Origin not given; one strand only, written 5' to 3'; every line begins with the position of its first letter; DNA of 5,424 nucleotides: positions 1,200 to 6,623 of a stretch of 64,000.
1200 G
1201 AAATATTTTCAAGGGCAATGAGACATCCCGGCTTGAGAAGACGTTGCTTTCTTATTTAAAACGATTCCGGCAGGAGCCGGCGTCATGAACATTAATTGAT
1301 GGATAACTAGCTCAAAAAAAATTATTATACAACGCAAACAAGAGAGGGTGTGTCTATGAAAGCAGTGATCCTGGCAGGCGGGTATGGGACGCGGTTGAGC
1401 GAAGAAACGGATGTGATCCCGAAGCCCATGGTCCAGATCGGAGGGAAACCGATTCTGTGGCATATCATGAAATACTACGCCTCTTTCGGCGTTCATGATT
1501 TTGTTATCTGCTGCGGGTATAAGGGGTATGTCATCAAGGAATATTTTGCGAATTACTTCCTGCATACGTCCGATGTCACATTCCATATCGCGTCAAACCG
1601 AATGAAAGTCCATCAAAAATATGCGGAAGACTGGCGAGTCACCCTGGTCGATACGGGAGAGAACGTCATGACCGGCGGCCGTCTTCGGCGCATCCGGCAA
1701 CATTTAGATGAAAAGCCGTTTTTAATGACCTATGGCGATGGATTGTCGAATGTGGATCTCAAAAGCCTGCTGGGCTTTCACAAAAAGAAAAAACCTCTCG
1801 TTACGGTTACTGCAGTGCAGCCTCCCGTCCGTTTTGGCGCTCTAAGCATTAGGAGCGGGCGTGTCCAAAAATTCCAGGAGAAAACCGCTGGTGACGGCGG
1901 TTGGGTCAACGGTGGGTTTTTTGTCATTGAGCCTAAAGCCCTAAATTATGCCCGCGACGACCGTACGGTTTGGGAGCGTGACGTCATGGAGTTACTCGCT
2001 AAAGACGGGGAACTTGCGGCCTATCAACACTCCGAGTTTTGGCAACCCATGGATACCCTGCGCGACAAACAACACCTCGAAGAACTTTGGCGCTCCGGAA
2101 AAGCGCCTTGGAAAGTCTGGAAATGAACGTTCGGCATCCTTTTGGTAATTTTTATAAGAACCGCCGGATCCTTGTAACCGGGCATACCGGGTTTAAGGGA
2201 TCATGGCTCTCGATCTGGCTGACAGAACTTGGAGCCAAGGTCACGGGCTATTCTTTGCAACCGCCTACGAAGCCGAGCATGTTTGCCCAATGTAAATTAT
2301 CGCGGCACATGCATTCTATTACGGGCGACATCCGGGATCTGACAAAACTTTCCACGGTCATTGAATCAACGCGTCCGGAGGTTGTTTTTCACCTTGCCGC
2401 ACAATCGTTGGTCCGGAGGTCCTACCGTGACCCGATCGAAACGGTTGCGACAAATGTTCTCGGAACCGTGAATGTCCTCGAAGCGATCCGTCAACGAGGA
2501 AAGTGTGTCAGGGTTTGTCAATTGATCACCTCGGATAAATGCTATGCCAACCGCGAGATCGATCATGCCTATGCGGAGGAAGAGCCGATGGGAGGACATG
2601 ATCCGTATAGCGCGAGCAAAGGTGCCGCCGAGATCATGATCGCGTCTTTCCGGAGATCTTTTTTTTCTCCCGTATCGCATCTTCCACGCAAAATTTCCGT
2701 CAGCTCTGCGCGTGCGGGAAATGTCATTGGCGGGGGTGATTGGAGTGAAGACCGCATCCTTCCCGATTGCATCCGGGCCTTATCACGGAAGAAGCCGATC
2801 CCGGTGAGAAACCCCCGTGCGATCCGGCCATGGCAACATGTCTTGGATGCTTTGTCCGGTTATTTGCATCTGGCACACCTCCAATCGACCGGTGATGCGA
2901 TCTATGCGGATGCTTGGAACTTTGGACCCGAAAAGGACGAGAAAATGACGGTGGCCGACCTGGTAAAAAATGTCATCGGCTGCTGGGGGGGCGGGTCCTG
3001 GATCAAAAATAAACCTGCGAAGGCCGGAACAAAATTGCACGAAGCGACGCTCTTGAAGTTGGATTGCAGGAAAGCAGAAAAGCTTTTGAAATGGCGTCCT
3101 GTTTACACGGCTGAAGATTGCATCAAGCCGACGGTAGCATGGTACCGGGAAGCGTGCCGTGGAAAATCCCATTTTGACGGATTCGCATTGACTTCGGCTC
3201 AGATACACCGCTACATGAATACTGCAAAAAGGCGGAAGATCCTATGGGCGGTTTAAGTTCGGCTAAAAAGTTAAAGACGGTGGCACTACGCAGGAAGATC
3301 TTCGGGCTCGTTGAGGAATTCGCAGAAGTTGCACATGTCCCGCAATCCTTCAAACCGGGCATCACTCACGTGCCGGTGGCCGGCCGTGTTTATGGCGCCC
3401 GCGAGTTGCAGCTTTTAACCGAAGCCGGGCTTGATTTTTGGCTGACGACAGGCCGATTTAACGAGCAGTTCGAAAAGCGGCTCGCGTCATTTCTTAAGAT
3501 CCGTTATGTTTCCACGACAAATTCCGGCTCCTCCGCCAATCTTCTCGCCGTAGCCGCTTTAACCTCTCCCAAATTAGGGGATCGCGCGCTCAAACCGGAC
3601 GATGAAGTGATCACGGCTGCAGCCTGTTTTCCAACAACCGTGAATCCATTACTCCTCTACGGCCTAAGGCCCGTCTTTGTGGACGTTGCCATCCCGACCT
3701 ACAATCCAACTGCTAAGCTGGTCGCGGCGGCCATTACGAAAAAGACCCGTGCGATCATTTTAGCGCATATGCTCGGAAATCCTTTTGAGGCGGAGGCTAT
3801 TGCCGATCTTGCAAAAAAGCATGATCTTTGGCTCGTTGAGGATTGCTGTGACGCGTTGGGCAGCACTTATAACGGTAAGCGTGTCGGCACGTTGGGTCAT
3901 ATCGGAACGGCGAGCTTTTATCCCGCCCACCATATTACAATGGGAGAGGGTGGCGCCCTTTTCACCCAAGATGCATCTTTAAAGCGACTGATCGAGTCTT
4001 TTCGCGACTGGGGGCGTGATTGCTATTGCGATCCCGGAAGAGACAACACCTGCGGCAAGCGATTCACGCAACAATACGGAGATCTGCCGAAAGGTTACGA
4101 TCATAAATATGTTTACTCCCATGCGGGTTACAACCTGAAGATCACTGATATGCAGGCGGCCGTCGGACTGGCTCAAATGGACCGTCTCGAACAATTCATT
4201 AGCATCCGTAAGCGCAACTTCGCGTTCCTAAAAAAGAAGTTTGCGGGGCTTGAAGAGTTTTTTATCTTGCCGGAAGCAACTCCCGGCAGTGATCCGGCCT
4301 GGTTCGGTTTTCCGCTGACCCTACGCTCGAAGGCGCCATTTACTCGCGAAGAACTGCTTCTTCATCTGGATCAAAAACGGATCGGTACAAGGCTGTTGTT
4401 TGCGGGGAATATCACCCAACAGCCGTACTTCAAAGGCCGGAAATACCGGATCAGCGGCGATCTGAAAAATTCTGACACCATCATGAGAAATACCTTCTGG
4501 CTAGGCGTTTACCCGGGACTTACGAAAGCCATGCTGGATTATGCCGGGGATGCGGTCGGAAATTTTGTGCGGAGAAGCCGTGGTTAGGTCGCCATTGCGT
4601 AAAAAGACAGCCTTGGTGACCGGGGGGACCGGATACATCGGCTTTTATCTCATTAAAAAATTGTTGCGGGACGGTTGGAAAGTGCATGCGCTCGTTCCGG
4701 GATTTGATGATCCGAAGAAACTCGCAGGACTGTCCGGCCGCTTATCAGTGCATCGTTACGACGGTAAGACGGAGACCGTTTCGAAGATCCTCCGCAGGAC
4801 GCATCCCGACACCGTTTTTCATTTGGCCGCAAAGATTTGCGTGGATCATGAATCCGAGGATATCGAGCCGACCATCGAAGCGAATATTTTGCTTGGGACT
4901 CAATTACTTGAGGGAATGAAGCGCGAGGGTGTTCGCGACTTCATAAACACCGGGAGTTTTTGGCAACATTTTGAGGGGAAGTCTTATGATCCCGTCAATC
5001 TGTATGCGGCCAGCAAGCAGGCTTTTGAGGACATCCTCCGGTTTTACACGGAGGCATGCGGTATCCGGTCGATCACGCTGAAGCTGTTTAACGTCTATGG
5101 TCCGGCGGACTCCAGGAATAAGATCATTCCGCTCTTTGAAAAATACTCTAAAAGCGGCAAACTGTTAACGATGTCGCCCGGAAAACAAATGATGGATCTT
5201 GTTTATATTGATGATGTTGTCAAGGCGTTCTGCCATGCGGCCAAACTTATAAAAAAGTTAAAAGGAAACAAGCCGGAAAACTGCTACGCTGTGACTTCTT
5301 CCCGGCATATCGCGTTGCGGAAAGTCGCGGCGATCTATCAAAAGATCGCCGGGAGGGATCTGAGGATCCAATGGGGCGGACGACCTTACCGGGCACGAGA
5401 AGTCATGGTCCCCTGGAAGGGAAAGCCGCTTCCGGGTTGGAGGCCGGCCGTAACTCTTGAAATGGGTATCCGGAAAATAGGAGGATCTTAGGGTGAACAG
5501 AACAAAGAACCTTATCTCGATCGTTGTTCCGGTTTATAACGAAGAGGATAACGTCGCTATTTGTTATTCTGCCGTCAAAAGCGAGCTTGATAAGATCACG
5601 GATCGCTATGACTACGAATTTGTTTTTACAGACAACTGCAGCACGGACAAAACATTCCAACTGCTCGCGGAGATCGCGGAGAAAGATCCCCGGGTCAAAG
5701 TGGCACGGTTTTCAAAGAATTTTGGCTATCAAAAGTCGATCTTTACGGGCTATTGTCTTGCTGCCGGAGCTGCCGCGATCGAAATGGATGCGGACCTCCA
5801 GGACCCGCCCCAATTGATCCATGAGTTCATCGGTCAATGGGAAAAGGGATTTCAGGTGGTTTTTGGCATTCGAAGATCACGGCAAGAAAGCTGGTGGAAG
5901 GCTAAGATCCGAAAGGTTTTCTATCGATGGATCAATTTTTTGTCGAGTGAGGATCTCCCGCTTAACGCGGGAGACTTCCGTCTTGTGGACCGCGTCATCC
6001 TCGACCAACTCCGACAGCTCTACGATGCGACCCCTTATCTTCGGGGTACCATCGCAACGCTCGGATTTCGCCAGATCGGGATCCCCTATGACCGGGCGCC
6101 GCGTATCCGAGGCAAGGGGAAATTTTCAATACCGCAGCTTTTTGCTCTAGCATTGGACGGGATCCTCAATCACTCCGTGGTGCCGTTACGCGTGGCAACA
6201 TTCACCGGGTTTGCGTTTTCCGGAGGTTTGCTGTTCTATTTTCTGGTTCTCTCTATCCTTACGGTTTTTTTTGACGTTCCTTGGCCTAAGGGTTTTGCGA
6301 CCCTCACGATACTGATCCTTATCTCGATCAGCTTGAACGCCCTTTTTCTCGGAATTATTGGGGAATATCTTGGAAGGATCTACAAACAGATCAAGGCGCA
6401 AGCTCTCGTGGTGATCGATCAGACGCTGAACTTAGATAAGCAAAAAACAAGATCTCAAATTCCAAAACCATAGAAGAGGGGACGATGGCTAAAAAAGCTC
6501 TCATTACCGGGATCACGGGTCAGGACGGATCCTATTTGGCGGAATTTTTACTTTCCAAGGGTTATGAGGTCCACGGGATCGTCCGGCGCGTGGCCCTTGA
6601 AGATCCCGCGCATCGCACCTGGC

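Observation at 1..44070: Three class B (B12-binding) radical SAM enzymes plus four class I methyltransferases imply an unusually heavily C- and O-methylated glycan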

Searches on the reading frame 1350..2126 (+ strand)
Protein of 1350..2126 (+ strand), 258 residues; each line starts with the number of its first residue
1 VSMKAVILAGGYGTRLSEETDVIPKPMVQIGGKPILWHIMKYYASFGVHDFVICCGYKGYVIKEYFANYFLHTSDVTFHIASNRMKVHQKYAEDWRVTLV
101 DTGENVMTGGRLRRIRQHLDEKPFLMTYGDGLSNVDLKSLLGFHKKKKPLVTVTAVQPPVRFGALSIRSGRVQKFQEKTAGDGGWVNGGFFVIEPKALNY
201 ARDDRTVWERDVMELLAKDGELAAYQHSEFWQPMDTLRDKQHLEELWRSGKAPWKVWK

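Call 5: search_protein_families(library=pfam, proteins=[window:1350-2126:+], max_evalue=0.001)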
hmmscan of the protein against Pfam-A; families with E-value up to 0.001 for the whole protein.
window:1350-2126:+ (258 aa): 2 families
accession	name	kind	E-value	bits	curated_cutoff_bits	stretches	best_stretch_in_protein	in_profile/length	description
PF00483.29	NTP_transferase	-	1.8e-18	67.5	21.2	1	4-225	1-218/245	Nucleotidyl transferase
PF12804.13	NTP_transf_3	-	3.3e-08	34.3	27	1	5-59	1-50/160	MobA-like NTP transferase domain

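Call 55: search_protein_families(library=ncbifam, proteins=[window:1350-2126:+], max_evalue=1e-10)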
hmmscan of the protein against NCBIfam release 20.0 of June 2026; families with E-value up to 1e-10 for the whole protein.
window:1350-2126:+ (258 aa): 11 families
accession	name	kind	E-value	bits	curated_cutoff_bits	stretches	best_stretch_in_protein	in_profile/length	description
TIGR02623.1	G1P_cyt_trans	equivalog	3.7e-130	432.9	300.25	1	3-257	1-255/255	glucose-1-phosphate cytidylyltransferase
TIGR03992.1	Arch_glmU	subfamily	1.6e-27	96.4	292.1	2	3-77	1-75/393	bifunctional sugar-1-phosphate nucleotidylyltransferase/acetyltransferase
NF052502.1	man1P_GTase_Rv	exception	4.6e-27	94.8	440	1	4-238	2-221/352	mannose-1-phosphate guanylyltransferase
NF049965.1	GlMnHpPGnyltfHddC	equivalog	8.7e-23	81.1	300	1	3-198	1-172/221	D-glycero-D-manno-heptose 1-phosphate guanosyltransferase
NF045761.1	NAMPUrTaseMurU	equivalog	4.1e-16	59.5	250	1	3-243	1-223/226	N-acetylmuramate alpha-1-phosphate uridylyltransferase MurU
NF041313.1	UDPGP_AglF_Halo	equivalog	5.9e-16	58.6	400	1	3-71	1-69/234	UTP--glucose-1-phosphate uridylyltransferase AglF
NF041173.1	Sug_nt_acttase_Thmprot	equivalog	8.2e-14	51.3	600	1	3-231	1-211/405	bifunctional sugar-1-phosphate nucleotidylyltransferase/acetyltransferase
TIGR02091.1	glgC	equivalog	1.1e-12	47.7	424.9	1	4-237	2-249/364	glucose-1-phosphate adenylyltransferase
TIGR01208.1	rmlA_long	equivalog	1.1e-12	47.6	320.25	1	4-178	1-158/353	glucose-1-phosphate thymidylyltransferase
NF003670.0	PRK05293.1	equivalog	2.2e-11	43.3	470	1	3-237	5-248/382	glucose-1-phosphate adenylyltransferase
NF041135.1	IPPtranDIPPsyn_Thcocales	equivalog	4.2e-11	42.5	580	0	3-81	1-71/419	bifunctional L-myo-inositol-1-phosphate cytidylyltransferase/CDP-L-myo-inositol myo-inositolphosphotransferase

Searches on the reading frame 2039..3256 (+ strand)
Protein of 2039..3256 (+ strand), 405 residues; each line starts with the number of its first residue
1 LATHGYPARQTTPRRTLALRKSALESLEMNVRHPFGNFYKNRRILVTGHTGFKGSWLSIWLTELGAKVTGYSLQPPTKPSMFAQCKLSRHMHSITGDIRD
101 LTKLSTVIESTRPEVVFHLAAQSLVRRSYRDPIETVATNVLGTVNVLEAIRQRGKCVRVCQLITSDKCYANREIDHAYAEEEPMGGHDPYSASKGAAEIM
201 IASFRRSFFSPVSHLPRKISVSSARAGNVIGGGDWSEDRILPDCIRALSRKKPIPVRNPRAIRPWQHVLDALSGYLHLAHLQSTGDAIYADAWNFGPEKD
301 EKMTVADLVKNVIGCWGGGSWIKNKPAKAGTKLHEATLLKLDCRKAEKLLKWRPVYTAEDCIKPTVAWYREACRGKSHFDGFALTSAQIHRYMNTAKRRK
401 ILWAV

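Call 5: search_protein_families(library=pfam, proteins=[window:2039-3256:+], max_evalue=0.001)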
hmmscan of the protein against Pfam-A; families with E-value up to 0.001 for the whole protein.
window:2039-3256:+ (405 aa): 6 families
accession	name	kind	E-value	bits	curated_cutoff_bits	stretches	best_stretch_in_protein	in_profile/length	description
PF16363.11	GDP_Man_Dehyd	-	6.9e-40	137.9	27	1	45-363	1-330/332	GDP-mannose 4,6 dehydratase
PF01370.27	Epimerase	-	4.1e-34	118.5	20.9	1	44-281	1-227/240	NAD dependent epimerase/dehydratase family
PF02719.21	Polysacc_synt_2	-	8.3e-16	58.5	20.2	1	82-348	47-284/293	Polysaccharide biosynthesis protein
PF01073.25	3Beta_HSD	-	2.5e-07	30.4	22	1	45-202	1-158/280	3-beta hydroxysteroid dehydrogenase/isomerase family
PF04321.23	RmlD_sub_bind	-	4.8e-07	29.6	27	1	43-202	2-137/287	RmlD substrate binding domain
PF07993.18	NAD_binding_4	-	0.00027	20.6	20.1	1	113-206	89-193/258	Male sterility protein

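Call 55: search_protein_families(library=ncbifam, proteins=[window:2039-3256:+], max_evalue=1e-10)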
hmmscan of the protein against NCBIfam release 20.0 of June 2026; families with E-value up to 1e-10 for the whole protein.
window:2039-3256:+ (405 aa): 8 families
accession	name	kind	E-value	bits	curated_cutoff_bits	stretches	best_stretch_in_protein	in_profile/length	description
TIGR02622.1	CDP_4_6_dhtase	equivalog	9.3e-140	465.7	278.45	1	38-393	1-352/352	CDP-glucose 4,6-dehydratase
TIGR01181.1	dTDP_gluc_dehyt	equivalog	1.6e-36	126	365.1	1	43-371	1-313/321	dTDP-glucose 4,6-dehydratase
TIGR04180.1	EDH_00030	hypoth_equivalog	3e-27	95.5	475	1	44-356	1-296/297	NAD-dependent 4,6-dehydratase LegB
TIGR01179.1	galE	equivalog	1.8e-23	82.9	262.3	1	43-372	1-328/332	UDP-glucose 4-epimerase GalE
TIGR01472.1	gmd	equivalog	2.7e-18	66.3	415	1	44-208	3-173/342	GDP-mannose 4,6-dehydratase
NF007582.0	PRK10217.1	equivalog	5.4e-18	65.2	698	1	42-370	2-332/355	dTDP-glucose 4,6-dehydratase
NF007490.0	PRK10084.1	subfamily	2.4e-16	59.7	649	1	43-372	2-337/361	dTDP-glucose 4,6-dehydratase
NF007956.0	PRK10675.1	subfamily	3.9e-12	45.9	394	0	43-203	2-162/338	UDP-glucose 4-epimerase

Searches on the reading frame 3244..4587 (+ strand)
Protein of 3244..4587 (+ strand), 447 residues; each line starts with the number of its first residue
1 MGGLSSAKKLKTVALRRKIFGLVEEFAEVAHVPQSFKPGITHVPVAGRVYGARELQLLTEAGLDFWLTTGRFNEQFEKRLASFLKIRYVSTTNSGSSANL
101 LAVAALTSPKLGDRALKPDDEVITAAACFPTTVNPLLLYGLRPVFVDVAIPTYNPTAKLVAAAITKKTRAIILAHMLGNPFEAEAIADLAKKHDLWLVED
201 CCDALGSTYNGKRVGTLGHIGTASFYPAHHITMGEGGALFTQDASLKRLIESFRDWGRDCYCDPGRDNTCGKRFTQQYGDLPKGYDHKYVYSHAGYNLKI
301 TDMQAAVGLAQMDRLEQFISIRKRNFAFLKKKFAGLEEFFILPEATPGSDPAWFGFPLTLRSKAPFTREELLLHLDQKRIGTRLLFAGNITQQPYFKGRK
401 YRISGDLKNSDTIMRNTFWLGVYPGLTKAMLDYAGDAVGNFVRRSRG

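Call 5: search_protein_families(library=pfam, proteins=[window:3244-4587:+], max_evalue=0.001)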
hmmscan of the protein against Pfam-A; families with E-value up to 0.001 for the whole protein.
window:3244-4587:+ (447 aa): 1 family
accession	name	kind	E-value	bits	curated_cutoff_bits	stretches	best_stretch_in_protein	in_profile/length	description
PF01041.23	DegT_DnrJ_EryC1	-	8.4e-97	325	19.8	1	53-437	6-358/360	DegT/DnrJ/EryC1/StrS aminotransferase family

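Call 10: search_protein_families(library=ncbifam, proteins=[window:3244-4587:+], max_evalue=0.001)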
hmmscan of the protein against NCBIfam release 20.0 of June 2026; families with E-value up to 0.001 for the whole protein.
window:3244-4587:+ (447 aa): 12 families
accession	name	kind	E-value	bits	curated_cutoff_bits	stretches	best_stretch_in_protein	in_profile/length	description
NF011936.0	PRK15407.1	equivalog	1.3e-210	699.7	423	1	11-444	5-438/440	lipopolysaccharide biosynthesis protein RfbH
TIGR03588.1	PseC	equivalog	1.6e-57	195.2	423.5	1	64-433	23-371/380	UDP-4-amino-4,6-dideoxy-N-acetyl-beta-L-altrosamine transaminase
TIGR04181.1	NHT_00031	hypoth_equivalog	1.1e-46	159.4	420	2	64-248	22-215/359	LegC family aminotransferase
NF008687.0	PRK11706.1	equivalog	2.4e-41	141.7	375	1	68-428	28-360/375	dTDP-4-amino-4,6-dideoxygalactose transaminase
NF008658.2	PRK11658.1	equivalog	4.3e-39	134.2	631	1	51-432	13-367/379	UDP-4-amino-4-deoxy-L-arabinose aminotransferase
TIGR02379.1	ECA_wecE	subfamily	2.9e-33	115.2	434.85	1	53-341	12-276/376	dTDP-4-amino-4,6-dideoxy-D-glucose transaminase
TIGR04427.1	PLP_DesI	equivalog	2.1e-31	109.4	650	1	64-260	44-231/390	dTDP-4-dehydro-6-deoxyglucose aminotransferase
NF005817.0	PRK07683.1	equivalog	3.2e-07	29.4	575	1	115-200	109-200/387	aminotransferase A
NF005816.0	PRK07682.1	equivalog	1.6e-05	23.8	620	1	78-202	73-204/390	aminotransferase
NF004770.0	PRK06108.1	subfamily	2.8e-05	23.1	422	1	86-200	96-209/396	pyridoxal phosphate-dependent aminotransferase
NF006096.0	PRK08248.1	equivalog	0.00016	20.4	726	1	69-201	62-186/431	homocysteine synthase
NF041364.1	GntC_guanitoxin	equivalog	0.00017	20.6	415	1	116-200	81-173/356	guanitoxin biosynthesis PLP-dependent (S)-gamma-hydroxy-L-arginine cyclodehydratase GntC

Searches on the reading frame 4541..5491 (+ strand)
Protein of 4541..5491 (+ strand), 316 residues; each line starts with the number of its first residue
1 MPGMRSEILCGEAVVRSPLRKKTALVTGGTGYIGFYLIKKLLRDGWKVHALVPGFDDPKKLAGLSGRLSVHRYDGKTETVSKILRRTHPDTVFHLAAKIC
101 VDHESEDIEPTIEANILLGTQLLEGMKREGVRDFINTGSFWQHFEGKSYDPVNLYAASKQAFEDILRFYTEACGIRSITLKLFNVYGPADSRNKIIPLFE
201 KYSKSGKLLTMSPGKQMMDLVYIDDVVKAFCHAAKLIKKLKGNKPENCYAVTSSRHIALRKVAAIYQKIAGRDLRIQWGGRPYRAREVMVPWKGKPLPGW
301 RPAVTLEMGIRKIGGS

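Call 5: search_protein_families(library=pfam, proteins=[window:4541-5491:+], max_evalue=0.001)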
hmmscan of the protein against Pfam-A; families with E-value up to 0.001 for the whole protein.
window:4541-5491:+ (316 aa): 9 families
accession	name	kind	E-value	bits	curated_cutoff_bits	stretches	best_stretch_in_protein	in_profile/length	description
PF01370.27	Epimerase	-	3.1e-40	138.5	20.9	1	24-239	1-230/240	NAD dependent epimerase/dehydratase family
PF16363.11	GDP_Man_Dehyd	-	4e-27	96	27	1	25-310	1-329/332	GDP-mannose 4,6 dehydratase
PF02719.21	Polysacc_synt_2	-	4e-11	43.1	20.2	1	77-214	66-197/293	Polysaccharide biosynthesis protein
PF01073.25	3Beta_HSD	-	1e-10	41.5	22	1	25-240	1-235/280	3-beta hydroxysteroid dehydrogenase/isomerase family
PF05368.20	NmrA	-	4.6e-09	36.7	27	1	21-277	2-241/298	NmrA-like family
PF07993.18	NAD_binding_4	-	6.9e-07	29.1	20.1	0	26-52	1-30/258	Male sterility protein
PF04321.23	RmlD_sub_bind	-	5.7e-06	26.1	27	1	24-172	3-142/287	RmlD substrate binding domain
PF13460.12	NAD_binding_10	-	0.00032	21.1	27.2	1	28-167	1-132/184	NAD(P)H-binding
PF00106.31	adh_short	-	0.00094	19.1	26.6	0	22-167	1-161/195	short chain dehydrogenase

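Call 55: search_protein_families(library=ncbifam, proteins=[window:4541-5491:+], max_evalue=1e-10)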
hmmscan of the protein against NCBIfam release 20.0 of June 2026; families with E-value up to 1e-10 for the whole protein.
window:4541-5491:+ (316 aa): 8 families
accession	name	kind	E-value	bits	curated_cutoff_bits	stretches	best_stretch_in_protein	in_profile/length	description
TIGR01181.1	dTDP_gluc_dehyt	equivalog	1.8e-23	83.1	365.1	1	24-312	2-306/321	dTDP-glucose 4,6-dehydratase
TIGR02197.1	heptose_epim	equivalog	1.4e-17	63.8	274.6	1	25-287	2-277/316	ADP-glyceromanno-heptose 6-epimerase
TIGR01179.1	galE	equivalog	5.7e-17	61.5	262.3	1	25-191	3-182/332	UDP-glucose 4-epimerase GalE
TIGR04180.1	EDH_00030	hypoth_equivalog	7e-17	61.4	475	1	25-279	2-265/297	NAD-dependent 4,6-dehydratase LegB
NF007582.0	PRK10217.1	equivalog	3.8e-15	55.8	698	0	144-234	149-240/355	dTDP-glucose 4,6-dehydratase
NF007490.0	PRK10084.1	subfamily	6.8e-15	54.9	649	0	144-231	156-244/361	dTDP-glucose 4,6-dehydratase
NF042422.1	oxyalk_red_OleD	equivalog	4.9e-12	45.8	580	1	25-235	4-216/329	2-alkyl-3-oxoalkanoate reductase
NF042423.1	oxyalk_red_Shew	equivalog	1.1e-11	44.4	580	1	22-260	9-247/331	2-alkyl-3-oxoalkanoate reductase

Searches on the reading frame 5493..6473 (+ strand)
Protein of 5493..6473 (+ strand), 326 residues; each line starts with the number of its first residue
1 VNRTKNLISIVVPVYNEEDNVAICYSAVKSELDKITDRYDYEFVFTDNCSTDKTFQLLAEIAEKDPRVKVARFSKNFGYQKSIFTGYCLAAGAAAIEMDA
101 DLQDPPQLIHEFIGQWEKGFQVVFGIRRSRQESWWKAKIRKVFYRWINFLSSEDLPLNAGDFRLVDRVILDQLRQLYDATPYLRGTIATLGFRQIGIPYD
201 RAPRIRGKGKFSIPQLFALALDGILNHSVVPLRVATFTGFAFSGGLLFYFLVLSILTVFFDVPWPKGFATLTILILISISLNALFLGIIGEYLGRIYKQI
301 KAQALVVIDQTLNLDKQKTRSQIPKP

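Call 5: search_protein_families(library=pfam, proteins=[window:5493-6473:+], max_evalue=0.001)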
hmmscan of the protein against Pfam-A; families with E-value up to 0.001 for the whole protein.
window:5493-6473:+ (326 aa): 1 family
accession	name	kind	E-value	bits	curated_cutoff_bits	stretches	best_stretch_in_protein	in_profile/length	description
PF00535.33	Glycos_transf_2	-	2e-26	93.4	23.3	1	9-173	1-167/168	Glycosyl transferase family 2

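Call 45: search_solved_structures(query=window:5493-6473:+, max_evalue=0.001)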
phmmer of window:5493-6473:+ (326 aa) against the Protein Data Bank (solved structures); distinct sequences matched with E-value up to 0.001: 12.
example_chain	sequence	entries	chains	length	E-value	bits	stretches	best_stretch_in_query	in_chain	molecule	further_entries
5ekp_C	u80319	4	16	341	3.5e-68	233.5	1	8-311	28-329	Uncharacterized glycosyltransferase sll0501 | Glycosyltransferase sll0501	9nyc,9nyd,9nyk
9nye_A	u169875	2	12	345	3.6e-68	233.4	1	8-311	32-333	Glycosyltransferase sll0501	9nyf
5eke_A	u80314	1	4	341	4.3e-68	233.2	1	8-311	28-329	Uncharacterized glycosyltransferase sll0501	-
9hwj_A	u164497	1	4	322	1.3e-34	123.2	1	7-313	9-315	Undecaprenyl-phosphate 4-deoxy-4-formamido-L-arabinose transferase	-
9bhc_C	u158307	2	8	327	1.8e-30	109.5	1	8-312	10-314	Undecaprenyl-phosphate 4-deoxy-4-formamido-L-arabinose transferase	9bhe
8vxh_A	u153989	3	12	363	2.7e-30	109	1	8-312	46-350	Undecaprenyl-phosphate 4-deoxy-4-formamido-L-arabinose transferase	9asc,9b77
5mlz_A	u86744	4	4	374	7.5e-15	58.3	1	8-129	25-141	Dolichol monophosphate mannose synthase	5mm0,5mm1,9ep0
2z87_A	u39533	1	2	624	3.1e-06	30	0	6-118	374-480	Chondroitin synthase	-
2z86_A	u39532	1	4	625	3.1e-06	30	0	6-118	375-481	Chondroitin synthase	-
6p61_A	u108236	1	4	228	5.4e-05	25.9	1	7-114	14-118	Glycosyltransferase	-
8bz8_A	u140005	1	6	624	0.00018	24.2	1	6-125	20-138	Glycosyltransferase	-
8bz4_A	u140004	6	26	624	0.00018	24.2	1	6-125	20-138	Glycosyltransferase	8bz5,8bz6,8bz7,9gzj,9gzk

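Call 55: search_protein_families(library=ncbifam, proteins=[window:5493-6473:+], max_evalue=1e-10)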
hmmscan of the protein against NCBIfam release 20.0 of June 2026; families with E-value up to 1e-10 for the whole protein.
window:5493-6473:+ (326 aa): 2 families
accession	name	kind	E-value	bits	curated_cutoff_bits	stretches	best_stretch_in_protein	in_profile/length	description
NF047588.1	GlcsyltransPgfSStrep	equivalog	2.7e-58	197.6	500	1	8-311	3-305/308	glycosyltransferase PgfS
NF007986.1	PRK10714.1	equivalog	2.5e-37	128.6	529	1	7-312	7-312/316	undecaprenyl-phosphate 4-deoxy-4-formamido-L-arabinose transferase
